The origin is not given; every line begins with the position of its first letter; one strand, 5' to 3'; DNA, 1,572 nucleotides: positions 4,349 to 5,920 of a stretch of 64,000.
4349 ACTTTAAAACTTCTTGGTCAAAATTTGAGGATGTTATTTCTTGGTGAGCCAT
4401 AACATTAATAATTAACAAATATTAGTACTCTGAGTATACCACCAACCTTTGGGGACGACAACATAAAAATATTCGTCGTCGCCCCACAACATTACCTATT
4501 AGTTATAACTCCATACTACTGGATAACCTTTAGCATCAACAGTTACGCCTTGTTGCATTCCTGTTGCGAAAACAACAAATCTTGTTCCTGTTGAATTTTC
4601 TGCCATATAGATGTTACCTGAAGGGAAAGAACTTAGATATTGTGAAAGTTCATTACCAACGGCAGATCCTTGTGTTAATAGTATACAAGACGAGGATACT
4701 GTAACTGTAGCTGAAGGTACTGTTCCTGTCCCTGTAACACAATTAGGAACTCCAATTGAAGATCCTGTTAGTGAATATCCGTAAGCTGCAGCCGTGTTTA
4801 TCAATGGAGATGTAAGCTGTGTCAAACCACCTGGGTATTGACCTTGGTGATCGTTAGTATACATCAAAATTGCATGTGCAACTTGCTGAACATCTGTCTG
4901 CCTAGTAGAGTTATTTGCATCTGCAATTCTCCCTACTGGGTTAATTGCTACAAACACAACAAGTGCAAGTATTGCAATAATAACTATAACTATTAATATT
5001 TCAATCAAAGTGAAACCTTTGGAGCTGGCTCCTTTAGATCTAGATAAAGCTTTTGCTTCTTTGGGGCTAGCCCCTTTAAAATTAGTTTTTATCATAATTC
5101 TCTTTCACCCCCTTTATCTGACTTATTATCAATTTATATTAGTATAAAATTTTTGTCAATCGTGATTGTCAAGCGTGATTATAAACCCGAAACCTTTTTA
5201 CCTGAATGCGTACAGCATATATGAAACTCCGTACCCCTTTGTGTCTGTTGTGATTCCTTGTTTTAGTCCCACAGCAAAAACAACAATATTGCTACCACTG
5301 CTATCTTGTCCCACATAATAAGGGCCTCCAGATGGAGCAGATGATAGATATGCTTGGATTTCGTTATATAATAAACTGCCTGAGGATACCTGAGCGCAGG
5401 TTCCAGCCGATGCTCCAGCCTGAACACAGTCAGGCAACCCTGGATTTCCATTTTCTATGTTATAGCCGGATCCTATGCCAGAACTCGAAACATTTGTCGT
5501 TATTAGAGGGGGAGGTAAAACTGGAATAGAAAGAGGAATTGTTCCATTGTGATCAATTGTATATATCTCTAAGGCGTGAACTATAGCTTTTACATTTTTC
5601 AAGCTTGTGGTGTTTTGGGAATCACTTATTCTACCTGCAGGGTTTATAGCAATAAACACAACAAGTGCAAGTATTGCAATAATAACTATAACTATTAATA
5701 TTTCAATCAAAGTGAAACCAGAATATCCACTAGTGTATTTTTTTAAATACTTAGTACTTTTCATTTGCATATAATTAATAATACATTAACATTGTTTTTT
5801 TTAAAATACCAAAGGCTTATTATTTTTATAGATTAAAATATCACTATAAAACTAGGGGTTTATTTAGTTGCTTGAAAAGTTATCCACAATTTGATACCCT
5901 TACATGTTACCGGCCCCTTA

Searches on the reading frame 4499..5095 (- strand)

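Call 94: search_protein_families(library=pfam, proteins=[window:4499-5095:-], max_evalue=0.0001)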
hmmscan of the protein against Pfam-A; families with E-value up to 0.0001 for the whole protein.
window:4499-5095:- (198 aa): 1 family
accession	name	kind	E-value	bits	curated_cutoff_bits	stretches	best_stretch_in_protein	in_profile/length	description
PF07963.17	N_methyl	-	7.8e-08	32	21.2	1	24-48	3-27/27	Prokaryotic N-terminal methylation motif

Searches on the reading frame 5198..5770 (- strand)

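Call 94: search_protein_families(library=pfam, proteins=[window:5198-5770:-], max_evalue=0.0001)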
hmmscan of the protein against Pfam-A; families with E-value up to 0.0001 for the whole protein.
window:5198-5770:- (190 aa): 1 family
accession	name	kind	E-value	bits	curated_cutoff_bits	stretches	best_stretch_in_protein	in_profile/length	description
PF07963.17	N_methyl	-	6.5e-07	29.1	21.2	1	16-39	4-27/27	Prokaryotic N-terminal methylation motif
